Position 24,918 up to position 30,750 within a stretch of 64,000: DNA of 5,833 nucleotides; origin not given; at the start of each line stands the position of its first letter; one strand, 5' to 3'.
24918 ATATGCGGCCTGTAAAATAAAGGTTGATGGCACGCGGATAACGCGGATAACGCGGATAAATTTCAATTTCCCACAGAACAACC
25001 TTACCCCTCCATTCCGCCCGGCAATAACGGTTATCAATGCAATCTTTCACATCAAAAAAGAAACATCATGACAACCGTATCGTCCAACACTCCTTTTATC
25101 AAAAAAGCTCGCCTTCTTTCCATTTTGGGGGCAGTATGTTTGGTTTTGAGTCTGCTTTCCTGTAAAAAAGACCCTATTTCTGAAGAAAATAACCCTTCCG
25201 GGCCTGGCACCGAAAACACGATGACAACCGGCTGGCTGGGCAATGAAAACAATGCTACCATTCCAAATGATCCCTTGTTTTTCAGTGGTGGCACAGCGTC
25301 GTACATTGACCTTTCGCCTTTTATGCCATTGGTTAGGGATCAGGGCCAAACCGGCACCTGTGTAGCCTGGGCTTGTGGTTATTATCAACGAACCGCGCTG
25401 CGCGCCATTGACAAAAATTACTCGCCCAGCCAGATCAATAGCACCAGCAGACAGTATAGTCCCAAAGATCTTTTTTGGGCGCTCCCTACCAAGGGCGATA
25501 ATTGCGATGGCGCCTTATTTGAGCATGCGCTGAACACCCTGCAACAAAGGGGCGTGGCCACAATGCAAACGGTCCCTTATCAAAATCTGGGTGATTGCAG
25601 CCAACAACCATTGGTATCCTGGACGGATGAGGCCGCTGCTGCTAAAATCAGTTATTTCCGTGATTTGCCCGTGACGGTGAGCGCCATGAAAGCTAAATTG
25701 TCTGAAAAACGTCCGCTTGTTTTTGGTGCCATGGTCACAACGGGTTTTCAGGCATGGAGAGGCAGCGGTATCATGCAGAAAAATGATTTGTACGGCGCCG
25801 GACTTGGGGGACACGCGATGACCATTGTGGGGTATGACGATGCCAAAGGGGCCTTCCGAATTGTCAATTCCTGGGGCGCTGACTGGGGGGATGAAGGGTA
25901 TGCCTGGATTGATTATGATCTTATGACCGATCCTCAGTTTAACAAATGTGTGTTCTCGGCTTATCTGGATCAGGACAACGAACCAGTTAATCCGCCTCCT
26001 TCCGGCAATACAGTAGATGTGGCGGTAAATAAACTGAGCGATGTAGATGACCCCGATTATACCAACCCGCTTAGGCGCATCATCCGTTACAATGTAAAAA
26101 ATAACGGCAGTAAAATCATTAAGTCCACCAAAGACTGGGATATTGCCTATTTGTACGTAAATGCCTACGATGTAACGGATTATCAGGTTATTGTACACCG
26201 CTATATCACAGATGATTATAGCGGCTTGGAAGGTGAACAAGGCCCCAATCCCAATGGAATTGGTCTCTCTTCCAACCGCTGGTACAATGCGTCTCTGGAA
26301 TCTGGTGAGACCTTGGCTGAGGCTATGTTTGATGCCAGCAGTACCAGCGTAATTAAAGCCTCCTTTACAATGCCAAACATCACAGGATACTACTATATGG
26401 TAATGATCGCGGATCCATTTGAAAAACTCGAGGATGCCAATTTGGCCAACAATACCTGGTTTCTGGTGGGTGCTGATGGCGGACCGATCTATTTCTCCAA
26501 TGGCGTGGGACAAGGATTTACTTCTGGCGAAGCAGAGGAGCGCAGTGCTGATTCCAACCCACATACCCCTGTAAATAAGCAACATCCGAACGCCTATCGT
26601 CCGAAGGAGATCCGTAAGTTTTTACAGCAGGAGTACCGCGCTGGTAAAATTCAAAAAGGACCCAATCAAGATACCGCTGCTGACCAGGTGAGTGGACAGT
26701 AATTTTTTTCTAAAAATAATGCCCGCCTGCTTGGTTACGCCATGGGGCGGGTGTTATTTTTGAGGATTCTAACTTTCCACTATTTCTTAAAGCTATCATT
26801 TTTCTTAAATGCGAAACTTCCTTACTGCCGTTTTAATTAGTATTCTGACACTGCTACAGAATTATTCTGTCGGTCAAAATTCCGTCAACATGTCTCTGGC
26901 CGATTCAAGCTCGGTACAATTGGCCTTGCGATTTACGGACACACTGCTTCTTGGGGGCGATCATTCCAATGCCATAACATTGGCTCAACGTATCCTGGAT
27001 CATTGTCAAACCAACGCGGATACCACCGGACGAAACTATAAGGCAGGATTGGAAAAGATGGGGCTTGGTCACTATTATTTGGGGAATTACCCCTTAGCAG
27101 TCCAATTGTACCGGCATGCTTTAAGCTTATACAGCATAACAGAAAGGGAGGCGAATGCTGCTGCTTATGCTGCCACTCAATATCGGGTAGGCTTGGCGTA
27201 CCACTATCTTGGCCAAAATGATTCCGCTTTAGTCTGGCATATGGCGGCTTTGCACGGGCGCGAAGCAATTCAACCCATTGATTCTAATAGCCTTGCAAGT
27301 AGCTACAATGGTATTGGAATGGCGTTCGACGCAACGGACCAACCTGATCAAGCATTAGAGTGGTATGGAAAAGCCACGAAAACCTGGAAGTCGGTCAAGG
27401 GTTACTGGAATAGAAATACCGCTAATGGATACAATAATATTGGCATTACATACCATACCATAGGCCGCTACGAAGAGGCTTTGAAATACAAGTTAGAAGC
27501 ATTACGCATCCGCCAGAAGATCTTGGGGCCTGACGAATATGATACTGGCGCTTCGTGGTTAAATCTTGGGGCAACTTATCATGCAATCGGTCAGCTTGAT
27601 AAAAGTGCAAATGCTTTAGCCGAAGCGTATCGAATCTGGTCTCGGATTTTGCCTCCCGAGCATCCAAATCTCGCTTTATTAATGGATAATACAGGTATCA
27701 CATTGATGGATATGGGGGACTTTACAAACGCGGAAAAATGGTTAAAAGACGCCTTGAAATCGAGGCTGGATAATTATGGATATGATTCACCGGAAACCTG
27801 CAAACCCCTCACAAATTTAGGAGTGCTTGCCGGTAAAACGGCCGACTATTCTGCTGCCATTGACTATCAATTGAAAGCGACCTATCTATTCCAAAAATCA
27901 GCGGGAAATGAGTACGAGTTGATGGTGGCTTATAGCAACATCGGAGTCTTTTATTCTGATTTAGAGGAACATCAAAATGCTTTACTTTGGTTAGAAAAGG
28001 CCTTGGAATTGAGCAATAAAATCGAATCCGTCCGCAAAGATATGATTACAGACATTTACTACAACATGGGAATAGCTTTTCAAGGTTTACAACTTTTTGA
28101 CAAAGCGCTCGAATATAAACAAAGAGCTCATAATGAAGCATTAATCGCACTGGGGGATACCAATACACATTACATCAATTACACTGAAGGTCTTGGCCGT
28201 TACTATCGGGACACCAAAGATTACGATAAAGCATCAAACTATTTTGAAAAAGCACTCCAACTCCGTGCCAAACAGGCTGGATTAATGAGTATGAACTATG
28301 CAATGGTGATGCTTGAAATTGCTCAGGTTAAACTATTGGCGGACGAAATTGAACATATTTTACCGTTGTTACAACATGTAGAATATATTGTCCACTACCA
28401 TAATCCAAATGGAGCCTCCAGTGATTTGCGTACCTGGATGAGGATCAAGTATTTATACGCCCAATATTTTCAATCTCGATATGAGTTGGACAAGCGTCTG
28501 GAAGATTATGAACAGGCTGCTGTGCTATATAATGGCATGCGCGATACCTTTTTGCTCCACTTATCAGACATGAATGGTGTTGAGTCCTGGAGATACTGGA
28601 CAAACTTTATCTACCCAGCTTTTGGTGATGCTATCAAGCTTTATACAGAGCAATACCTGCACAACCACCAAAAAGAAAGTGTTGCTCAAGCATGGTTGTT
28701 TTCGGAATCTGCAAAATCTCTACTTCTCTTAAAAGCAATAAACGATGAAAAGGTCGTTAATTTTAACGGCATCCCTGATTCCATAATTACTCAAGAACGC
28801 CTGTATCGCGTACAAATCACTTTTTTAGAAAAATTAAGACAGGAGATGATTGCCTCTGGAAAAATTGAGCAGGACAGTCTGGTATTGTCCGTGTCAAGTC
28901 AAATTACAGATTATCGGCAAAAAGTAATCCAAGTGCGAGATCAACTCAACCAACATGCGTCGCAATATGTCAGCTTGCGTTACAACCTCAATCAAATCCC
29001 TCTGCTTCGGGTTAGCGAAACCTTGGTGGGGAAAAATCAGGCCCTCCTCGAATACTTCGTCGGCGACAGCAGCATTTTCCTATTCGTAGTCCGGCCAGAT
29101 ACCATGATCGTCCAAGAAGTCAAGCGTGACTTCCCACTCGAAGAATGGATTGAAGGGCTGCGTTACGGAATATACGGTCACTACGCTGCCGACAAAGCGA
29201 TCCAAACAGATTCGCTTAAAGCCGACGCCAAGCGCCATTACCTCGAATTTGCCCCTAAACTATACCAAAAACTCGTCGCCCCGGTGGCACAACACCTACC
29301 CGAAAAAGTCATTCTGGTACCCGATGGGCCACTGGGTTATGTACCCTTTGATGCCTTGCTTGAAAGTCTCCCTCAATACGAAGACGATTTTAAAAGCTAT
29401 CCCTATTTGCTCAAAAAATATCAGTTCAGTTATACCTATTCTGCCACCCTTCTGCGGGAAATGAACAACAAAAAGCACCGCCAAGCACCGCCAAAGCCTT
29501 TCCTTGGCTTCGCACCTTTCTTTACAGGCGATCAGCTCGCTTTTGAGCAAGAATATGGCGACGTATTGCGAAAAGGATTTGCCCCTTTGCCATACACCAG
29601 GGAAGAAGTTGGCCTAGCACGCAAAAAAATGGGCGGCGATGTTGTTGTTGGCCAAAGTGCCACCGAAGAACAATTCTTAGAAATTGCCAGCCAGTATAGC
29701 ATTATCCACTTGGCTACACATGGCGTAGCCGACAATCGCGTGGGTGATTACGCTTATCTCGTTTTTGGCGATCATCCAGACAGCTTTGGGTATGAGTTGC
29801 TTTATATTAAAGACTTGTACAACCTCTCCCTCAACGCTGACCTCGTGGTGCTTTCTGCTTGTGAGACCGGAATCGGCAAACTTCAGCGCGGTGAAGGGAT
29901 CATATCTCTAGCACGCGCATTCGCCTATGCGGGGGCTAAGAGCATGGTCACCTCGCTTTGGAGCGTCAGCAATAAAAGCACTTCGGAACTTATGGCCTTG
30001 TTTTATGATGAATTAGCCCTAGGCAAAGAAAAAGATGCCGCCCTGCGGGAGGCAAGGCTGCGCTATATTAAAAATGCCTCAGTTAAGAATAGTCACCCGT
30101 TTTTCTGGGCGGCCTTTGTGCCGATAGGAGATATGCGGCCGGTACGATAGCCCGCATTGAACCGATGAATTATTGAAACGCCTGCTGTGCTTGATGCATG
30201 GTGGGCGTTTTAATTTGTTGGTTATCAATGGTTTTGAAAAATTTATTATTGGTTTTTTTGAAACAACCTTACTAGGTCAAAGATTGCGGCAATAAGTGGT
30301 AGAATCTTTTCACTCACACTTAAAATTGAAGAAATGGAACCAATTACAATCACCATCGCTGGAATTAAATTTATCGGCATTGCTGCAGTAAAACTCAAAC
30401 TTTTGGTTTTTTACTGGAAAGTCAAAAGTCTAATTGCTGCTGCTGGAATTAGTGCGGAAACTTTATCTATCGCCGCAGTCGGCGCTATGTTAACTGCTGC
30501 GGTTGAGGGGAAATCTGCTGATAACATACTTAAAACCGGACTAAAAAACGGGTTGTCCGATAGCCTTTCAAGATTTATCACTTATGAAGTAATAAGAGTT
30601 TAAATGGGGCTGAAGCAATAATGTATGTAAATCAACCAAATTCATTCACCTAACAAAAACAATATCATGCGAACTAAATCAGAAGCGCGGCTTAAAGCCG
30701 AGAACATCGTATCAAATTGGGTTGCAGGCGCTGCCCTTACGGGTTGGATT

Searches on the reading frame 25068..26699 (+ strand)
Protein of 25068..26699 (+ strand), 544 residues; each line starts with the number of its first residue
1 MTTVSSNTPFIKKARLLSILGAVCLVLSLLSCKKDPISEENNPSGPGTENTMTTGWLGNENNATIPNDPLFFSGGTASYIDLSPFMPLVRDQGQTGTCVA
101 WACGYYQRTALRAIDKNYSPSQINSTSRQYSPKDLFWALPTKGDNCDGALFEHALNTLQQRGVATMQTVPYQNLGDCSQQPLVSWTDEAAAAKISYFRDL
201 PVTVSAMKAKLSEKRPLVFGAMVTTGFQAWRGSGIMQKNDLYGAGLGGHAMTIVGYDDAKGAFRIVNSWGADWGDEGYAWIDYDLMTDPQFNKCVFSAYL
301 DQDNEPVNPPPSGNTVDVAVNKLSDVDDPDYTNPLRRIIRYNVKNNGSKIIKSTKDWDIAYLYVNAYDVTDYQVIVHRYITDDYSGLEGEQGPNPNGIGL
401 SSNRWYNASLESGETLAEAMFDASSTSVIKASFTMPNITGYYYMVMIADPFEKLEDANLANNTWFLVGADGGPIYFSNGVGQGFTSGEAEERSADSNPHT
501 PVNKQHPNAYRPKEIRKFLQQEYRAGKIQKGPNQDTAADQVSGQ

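Call 5: search_protein_families(library=pfam, proteins=[window:25068-26699:+], max_evalue=1)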
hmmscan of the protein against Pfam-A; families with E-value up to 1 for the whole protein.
window:25068-26699:+ (544 aa): 3 families
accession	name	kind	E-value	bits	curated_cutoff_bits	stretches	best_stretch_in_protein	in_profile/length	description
PF00112.29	Peptidase_C1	-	1.6e-19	71.3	20.7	1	89-284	17-205/220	Papain family cysteine protease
PF03051.21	Peptidase_C1_2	-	4.1e-05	23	22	1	242-303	354-419/438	Peptidase C1-like family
PF13529.12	Peptidase_C39_2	-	0.00045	21.2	24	1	176-268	64-142/143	Peptidase_C39 like family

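Call 49: search_protein_families(library=padloc, proteins=[window:25068-26699:+], max_evalue=0.01)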
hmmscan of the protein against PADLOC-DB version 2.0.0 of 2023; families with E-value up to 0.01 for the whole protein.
window:25068-26699:+ (544 aa): 0 families

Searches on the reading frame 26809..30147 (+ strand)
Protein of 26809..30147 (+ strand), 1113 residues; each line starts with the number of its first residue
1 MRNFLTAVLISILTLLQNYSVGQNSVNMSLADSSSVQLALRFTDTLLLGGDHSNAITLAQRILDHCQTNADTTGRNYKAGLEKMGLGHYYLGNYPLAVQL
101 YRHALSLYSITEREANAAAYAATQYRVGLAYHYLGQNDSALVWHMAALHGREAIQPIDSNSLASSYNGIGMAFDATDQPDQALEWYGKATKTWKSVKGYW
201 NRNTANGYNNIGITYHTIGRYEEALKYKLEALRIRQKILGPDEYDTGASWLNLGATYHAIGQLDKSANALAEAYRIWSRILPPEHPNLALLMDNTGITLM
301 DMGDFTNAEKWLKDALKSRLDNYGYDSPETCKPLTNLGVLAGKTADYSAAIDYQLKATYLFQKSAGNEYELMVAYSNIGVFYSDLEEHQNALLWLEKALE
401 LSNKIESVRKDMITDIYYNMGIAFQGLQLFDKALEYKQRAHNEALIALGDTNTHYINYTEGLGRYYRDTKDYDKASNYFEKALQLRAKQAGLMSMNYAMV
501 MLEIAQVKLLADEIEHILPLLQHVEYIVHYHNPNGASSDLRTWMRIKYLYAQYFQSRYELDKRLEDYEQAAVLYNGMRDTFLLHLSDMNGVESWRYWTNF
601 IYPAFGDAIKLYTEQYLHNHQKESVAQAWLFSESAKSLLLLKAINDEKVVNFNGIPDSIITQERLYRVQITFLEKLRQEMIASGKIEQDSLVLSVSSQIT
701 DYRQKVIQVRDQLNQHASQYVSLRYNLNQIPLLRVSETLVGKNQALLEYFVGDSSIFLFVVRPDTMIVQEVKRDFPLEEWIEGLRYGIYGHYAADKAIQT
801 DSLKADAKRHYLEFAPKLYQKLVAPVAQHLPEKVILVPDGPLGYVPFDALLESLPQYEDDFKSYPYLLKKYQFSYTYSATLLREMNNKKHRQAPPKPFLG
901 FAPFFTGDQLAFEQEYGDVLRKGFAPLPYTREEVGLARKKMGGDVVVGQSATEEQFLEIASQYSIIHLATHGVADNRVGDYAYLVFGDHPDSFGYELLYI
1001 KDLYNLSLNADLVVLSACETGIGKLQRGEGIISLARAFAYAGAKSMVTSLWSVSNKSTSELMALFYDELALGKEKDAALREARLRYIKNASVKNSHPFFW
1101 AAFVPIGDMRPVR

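Call 5: search_protein_families(library=pfam, proteins=[window:26809-30147:+], max_evalue=1)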
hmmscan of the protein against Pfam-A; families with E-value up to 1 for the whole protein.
window:26809-30147:+ (1113 aa): 17 families
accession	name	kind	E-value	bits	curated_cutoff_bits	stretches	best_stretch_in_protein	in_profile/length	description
PF13424.12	TPR_12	-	9.6e-63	208.8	30.1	9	204-277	2-75/77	Tetratricopeptide repeat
PF12770.12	CHAT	-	2.3e-62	211.5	24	1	814-1108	3-289/289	CHAT domain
PF13374.12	TPR_10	-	1.1e-38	130.6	27.5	6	204-242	1-39/42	Tetratricopeptide repeat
PF00515.34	TPR_1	-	2.8e-30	103.3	27.8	6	205-234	1-30/34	Tetratricopeptide repeat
PF13181.12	TPR_8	-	4.5e-26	89.2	25.7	3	462-488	7-33/34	Tetratricopeptide repeat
PF07719.23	TPR_2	-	3e-24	83.5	27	4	462-485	7-30/34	Tetratricopeptide repeat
PF24885.1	TPR_NPHP3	-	2e-14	54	100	3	252-365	104-217/239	Nephrocystin-3 TPR domain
PF13176.12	TPR_7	-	4.8e-12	45.4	27.9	3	462-486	5-29/36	Tetratricopeptide repeat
PF17874.7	TPR_MalT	-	1.5e-08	34.8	45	2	250-407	43-196/336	MalT-like TPR region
PF13428.12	TPR_14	-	4.4e-07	30.4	23.5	1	462-490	7-35/44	Tetratricopeptide repeat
PF13432.12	TPR_16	-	3.2e-06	27.9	32.7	0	219-277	11-61/65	Tetratricopeptide repeat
PF23914.1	TPR_CcmH_CycH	-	0.00012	22.4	42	1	246-323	49-121/158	Cytochrome c-type biogenesis protein H TPR domain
PF13414.12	TPR_11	-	0.00027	21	26.8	0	463-490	1-28/42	TPR repeat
PF10602.15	RPN7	-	0.015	15.4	29.6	0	459-505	39-87/174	26S proteasome subunit RPN7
PF08631.16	SPO22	-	0.016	15.1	27.5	0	364-501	27-163/274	Meiosis protein SPO22/ZIP4 like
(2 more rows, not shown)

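Call 49: search_protein_families(library=padloc, proteins=[window:26809-30147:+], max_evalue=0.01)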
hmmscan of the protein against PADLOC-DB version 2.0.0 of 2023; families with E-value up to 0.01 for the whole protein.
window:26809-30147:+ (1113 aa): 1 family
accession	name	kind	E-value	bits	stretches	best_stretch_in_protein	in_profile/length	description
PDLC01169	TPR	-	1.6e-05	22.5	0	330-413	110-190/252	TPR repeats containing protein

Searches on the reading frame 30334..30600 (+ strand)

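Call 5: search_protein_families(library=pfam, proteins=[window:30334-30600:+], max_evalue=1)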
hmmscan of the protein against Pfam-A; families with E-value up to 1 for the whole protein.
window:30334-30600:+ (89 aa): 0 families

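Call 15: search_protein_families(library=ncbifam, proteins=[window:30334-30600:+], max_evalue=0.1)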
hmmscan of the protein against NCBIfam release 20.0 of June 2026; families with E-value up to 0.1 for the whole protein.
window:30334-30600:+ (89 aa): 1 family
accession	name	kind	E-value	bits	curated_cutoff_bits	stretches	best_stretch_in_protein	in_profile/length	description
NF007827.1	PRK10536.1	equivalog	0.097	12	380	0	44-88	187-231/253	phosphate starvation-inducible protein PhoH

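Call 49: search_protein_families(library=padloc, proteins=[window:30334-30600:+], max_evalue=0.01)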
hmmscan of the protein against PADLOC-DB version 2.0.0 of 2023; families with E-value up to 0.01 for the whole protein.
window:30334-30600:+ (89 aa): 0 families

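Call 50: search_protein_families(library=phrogs, proteins=[window:30334-30600:+], max_evalue=0.01)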
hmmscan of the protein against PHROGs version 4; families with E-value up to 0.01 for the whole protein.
window:30334-30600:+ (89 aa): 0 families
